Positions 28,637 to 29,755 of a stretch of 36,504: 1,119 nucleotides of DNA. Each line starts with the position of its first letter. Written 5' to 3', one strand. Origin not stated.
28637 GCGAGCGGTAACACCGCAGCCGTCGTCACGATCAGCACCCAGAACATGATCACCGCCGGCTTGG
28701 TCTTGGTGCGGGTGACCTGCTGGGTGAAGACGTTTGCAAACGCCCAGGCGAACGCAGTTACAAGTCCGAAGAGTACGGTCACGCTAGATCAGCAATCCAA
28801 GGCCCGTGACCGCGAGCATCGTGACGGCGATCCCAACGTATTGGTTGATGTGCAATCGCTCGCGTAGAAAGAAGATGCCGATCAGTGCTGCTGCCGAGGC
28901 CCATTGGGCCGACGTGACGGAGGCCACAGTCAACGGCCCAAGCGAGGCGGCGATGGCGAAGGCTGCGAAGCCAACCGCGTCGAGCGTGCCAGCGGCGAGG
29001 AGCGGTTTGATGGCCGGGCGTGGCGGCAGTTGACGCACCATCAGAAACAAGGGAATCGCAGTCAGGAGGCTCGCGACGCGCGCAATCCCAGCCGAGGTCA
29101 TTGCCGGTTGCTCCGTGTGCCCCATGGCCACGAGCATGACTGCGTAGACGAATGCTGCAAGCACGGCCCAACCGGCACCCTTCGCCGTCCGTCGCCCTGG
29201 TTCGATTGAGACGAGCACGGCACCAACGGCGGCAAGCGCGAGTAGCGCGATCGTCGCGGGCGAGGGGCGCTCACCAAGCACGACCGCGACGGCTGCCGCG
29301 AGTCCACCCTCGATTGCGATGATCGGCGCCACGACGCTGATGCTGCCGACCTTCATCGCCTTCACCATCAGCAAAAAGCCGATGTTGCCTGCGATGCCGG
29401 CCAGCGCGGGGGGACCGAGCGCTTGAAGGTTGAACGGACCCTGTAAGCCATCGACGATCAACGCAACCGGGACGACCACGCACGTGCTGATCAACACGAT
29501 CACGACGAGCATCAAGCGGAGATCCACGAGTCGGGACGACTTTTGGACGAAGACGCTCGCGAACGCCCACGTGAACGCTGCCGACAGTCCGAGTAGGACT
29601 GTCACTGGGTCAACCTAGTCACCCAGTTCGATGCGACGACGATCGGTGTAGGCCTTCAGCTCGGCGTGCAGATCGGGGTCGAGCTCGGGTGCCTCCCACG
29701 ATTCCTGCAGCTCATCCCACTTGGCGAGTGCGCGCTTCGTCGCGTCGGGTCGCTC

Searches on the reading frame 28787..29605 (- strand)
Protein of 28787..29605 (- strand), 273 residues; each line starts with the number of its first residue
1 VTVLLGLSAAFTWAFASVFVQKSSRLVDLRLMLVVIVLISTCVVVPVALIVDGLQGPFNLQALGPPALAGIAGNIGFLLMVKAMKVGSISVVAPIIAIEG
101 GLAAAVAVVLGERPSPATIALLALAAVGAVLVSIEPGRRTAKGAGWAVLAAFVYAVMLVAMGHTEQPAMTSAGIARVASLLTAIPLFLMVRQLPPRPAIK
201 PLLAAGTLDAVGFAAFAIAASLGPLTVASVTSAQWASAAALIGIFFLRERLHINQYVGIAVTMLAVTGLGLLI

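Call 85: search_protein_families(library=pfam, proteins=[window:28787-29605:-], max_evalue=0.001)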
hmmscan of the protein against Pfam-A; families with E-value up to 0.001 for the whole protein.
window:28787-29605:- (273 aa): 1 family
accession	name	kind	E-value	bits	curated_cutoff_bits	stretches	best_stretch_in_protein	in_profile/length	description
PF00892.27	EamA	-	1.3e-21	77.7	28.2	2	2-133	3-134/135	EamA-like transporter family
